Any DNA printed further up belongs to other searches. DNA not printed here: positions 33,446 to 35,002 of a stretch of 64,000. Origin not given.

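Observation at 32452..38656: Repeat-bracketed accessory island: CARF-HTH regulator, PD-(D/E)xK-like protein, micro-ORF, atypical kinase and receiver-effector, a candidate undescribed defence/stress module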

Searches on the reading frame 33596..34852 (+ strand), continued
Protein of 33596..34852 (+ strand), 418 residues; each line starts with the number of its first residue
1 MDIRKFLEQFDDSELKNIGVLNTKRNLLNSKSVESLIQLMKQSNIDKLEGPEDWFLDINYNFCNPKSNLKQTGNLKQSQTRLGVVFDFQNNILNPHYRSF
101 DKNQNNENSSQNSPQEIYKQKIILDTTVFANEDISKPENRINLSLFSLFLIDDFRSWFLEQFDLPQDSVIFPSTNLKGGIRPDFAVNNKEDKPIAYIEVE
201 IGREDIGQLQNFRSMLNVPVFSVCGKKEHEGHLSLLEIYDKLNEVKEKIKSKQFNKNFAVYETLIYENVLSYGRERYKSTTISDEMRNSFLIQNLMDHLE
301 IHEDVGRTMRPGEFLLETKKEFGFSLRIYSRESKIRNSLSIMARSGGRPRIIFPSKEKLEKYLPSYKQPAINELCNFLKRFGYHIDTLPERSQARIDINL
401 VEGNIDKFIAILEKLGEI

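Call 87: search_protein_families(library=padloc, proteins=[P0210, P0213, P0217, P0234, P0239, P0257, P0266, P0269, P0283, P0286], max_evalue=0.00001)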
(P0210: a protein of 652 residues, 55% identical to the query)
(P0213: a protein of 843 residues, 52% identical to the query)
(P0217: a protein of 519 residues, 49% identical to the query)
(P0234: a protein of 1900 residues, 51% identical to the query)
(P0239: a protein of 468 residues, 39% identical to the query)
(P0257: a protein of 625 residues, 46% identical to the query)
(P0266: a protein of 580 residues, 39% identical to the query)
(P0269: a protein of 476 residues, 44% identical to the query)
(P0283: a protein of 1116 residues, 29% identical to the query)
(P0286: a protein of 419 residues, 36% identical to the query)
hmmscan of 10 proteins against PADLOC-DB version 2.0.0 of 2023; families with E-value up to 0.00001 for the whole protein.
P0210 (652 aa): 34 families (the best 25 are shown)
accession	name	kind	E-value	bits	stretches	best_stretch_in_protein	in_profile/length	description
PDLC04138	mad6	-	1.5e-81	273.2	1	186-495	48-343/659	mads_6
PDLC04042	PD-T4-6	-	6.2e-65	217.7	1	186-480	6-287/292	-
PDLC04060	PD-T4-6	-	2.9e-62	209.2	1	186-503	5-308/486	-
PDLC04053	PD-T4-6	-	1.4e-61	206.7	1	189-480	9-286/311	-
PDLC04057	PD-T4-6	-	6.7e-58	194.7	1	186-544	5-342/443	-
PDLC04061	PD-T4-6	-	1.8e-57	194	1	185-490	12-310/510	-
PDLC04047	PD-T4-6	-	4.9e-57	191.5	1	189-474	10-281/327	-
PDLC04048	PD-T4-6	-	1.2e-49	167.6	1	186-516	7-327/354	-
PDLC04054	PD-T4-6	-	2.3e-49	166.7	1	189-480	11-288/347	-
PDLC04043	PD-T4-6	-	5.2e-48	162.2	1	190-465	16-277/452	-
PDLC04052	PD-T4-6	-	3.2e-42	143.4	1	185-478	5-289/496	-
PDLC04064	PD-T4-6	-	3.5e-42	142.7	1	191-462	22-277/369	-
PDLC01088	C3a189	-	1.5e-41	140.9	1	197-396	5-211/840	kinase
PDLC04039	PD-T4-6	-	7e-41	138.7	1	189-473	14-283/458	-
PDLC04041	PD-T4-6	-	2.7e-40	136.9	1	190-464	29-292/443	-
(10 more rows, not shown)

P0213 (843 aa): 33 families (the best 25 are shown)
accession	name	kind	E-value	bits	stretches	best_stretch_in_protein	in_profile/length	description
PDLC04138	mad6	-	3.3e-80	268.8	1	189-520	43-360/659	mads_6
PDLC04042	PD-T4-6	-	1.8e-61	206.3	1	194-484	6-283/292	-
PDLC04060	PD-T4-6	-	2e-59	199.8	1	194-589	5-361/486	-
PDLC04053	PD-T4-6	-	1.8e-58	196.5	1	197-500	9-299/311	-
PDLC04047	PD-T4-6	-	1.2e-54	183.6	1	196-510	9-305/327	-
PDLC04061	PD-T4-6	-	6e-53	179.1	1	193-582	12-376/510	-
PDLC04057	PD-T4-6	-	2.6e-51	173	1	194-550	5-311/443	-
PDLC04054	PD-T4-6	-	1.9e-45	153.8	1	194-485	8-285/347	-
PDLC04043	PD-T4-6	-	5e-45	152.4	1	197-473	15-277/452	-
PDLC01088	C3a189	-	2.9e-43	146.5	1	205-402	5-209/840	kinase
PDLC04048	PD-T4-6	-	9.1e-43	145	1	194-573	7-350/354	-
PDLC04064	PD-T4-6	-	2.4e-40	136.6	1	199-417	22-236/369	-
PDLC04039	PD-T4-6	-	8.4e-40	135.1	1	197-416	14-231/458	-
PDLC04041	PD-T4-6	-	2.3e-38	130.6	1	198-473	29-293/443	-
PDLC04055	PD-T4-6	-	4.1e-38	129.4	1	187-500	61-364/496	-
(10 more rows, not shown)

P0217 (519 aa): 35 families (the best 25 are shown)
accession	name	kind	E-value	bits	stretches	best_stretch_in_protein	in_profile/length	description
PDLC04138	mad6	-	4.9e-77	258.3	1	182-441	47-308/659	mads_6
PDLC04042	PD-T4-6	-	3.3e-64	215.3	1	183-461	6-287/292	-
PDLC04053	PD-T4-6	-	4.7e-58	195.1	1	186-449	9-274/311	-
PDLC04060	PD-T4-6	-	6.6e-58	194.8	1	183-454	5-280/486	-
PDLC04047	PD-T4-6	-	1.3e-56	190.1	1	182-446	6-272/327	-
PDLC04061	PD-T4-6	-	4.9e-54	182.7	1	182-438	12-275/510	-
PDLC04057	PD-T4-6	-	2.5e-50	169.8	1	184-445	6-269/443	-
PDLC04048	PD-T4-6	-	9.7e-49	164.6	1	183-396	7-218/354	-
PDLC04064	PD-T4-6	-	9e-47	157.8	1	187-426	21-256/369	-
PDLC04043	PD-T4-6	-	1.7e-46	157.2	1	186-437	15-268/452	-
PDLC04054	PD-T4-6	-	1.8e-46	157.2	1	186-443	10-270/347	-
PDLC01088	C3a189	-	5.2e-44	149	1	194-391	5-209/840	kinase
PDLC04039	PD-T4-6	-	2.1e-42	143.7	1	186-464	14-294/458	-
PDLC04052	PD-T4-6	-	3.7e-39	133.3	1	184-409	7-235/496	-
PDLC04040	PD-T4-6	-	1.6e-37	127.5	1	194-442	2-261/547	-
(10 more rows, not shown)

P0234 (1900 aa): 24 families
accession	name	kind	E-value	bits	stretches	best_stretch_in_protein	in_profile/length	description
PDLC03029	MTase_I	-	9.2e-31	105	1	1097-1405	94-424/661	Type I methyltransferase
PDLC03031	MTase_I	-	2.1e-29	100.3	1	1160-1457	166-484/834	Type I methyltransferase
PDLC03039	MTase_I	-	9.8e-29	98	1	1141-1452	131-444/708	Type I methyltransferase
PDLC03021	MTase_I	-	7e-25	85.8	1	1120-1465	109-460/491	Type I methyltransferase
PDLC03022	MTase_I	-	8.1e-25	85.3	1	1194-1456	206-473/857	Type I methyltransferase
PDLC03026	MTase_I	-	8.2e-23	79.3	1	1040-1369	10-338/487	Type I methyltransferase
PDLC03038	MTase_I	-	1.2e-22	77.7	1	1140-1429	132-426/896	Type I methyltransferase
PDLC03027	MTase_I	-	2.9e-22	77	1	1197-1692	181-680/810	Type I methyltransferase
PDLC03032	MTase_I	-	3.4e-16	56.5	1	1201-1390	187-375/1001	Type I methyltransferase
PDLC03218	MTase_II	-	1.8e-12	44.7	1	1143-1374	234-467/532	Type II methyltransferase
PDLC03025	MTase_I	-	1.1e-11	42.1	1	1156-1368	141-352/569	Type I methyltransferase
PDLC03028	MTase_I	-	1.1e-11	41.6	1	1136-1458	854-1191/1236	Type I methyltransferase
PDLC03089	Specificity_I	-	3e-11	41.1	1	1473-1622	8-162/446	Type I specificity subunit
PDLC03072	Specificity_I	-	1.5e-10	38.7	1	1473-1622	240-397/448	Type I specificity subunit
PDLC03179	Specificity_I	-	1.8e-09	35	1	1492-1622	126-261/589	Type I specificity subunit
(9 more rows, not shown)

P0239 (468 aa): 0 families

P0257 (625 aa): 5 families
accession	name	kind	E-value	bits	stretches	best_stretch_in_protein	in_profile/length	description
PDLC00407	ThsA1|ThsA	-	2.5e-17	60.7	1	378-520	102-231/478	STALD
PDLC03856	LmuA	-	2.7e-14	51.2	1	251-567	2-277/433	-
PDLC00409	ThsA1|ThsA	-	1.4e-10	39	1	248-521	5-233/242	STALD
PDLC00412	ThsA1|ThsA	-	7.5e-10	36.4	0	469-520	14-65/314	STALD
PDLC04087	SIR2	-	4.3e-06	23.8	0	251-393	5-146/343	-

P0266 (580 aa): 3 families
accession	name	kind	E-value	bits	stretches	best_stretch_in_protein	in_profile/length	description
PDLC03877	NsnA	-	2.7e-113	377.1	1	150-543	31-381/385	-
PDLC04027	PD-T4-2_A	-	8.9e-31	105.2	1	206-428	54-281/363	-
PDLC03418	REase_II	-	1.7e-11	41.9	1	208-344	36-163/372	Type II restriction enzyme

P0269 (476 aa): 2 families
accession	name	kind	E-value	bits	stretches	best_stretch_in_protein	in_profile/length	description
PDLC03547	REase_II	-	2.7e-14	50.7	1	252-405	332-496/585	Type II restriction enzyme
PDLC03448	REase_II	-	3.5e-14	49.9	1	267-408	626-778/857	Type II restriction enzyme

P0283 (1116 aa): 5 families
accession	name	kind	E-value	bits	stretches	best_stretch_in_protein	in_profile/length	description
PDLC04547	PDC-M26A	-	2.7e-52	176.3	3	789-861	359-431/724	-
PDLC04819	PDC-S02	-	7.6e-13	46.4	1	95-221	4-122/334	-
PDLC04815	PDC-S02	-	1.8e-12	45.3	1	96-221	3-119/346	-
PDLC04824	PDC-S02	-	3.6e-09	34.3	1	95-221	3-123/308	-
PDLC04806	PDC-S02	-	3.1e-08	31.3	1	107-220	14-122/324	-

P0286 (419 aa): 12 families
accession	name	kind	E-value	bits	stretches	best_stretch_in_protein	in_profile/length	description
PDLC04938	PDC-S15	-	6.2e-51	171.4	1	127-408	33-271/276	-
PDLC04933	PDC-S15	-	9.6e-36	121.7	2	136-305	6-150/286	-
PDLC04936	PDC-S15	-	1.6e-35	120.9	2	134-281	19-140/300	-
PDLC04937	PDC-S15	-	1e-27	95.4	1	158-407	24-248/254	-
PDLC04929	PDC-S15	-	3.7e-24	84.1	1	137-305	4-168/308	-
PDLC04927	PDC-S15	-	2.3e-22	77.5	1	135-300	11-162/422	-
PDLC04926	PDC-S15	-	8.4e-22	75.6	1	138-258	5-119/300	-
PDLC04930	PDC-S15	-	7.3e-19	66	1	165-278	21-133/380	-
PDLC04932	PDC-S15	-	4.6e-10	37.4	1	131-274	6-152/324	-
PDLC04939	PDC-S15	-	1.3e-09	35.5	1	158-260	19-112/487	-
PDLC04934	PDC-S15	-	4.8e-08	30.5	1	147-269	37-160/416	-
PDLC04931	PDC-S15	-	2.1e-07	29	0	127-261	21-160/282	-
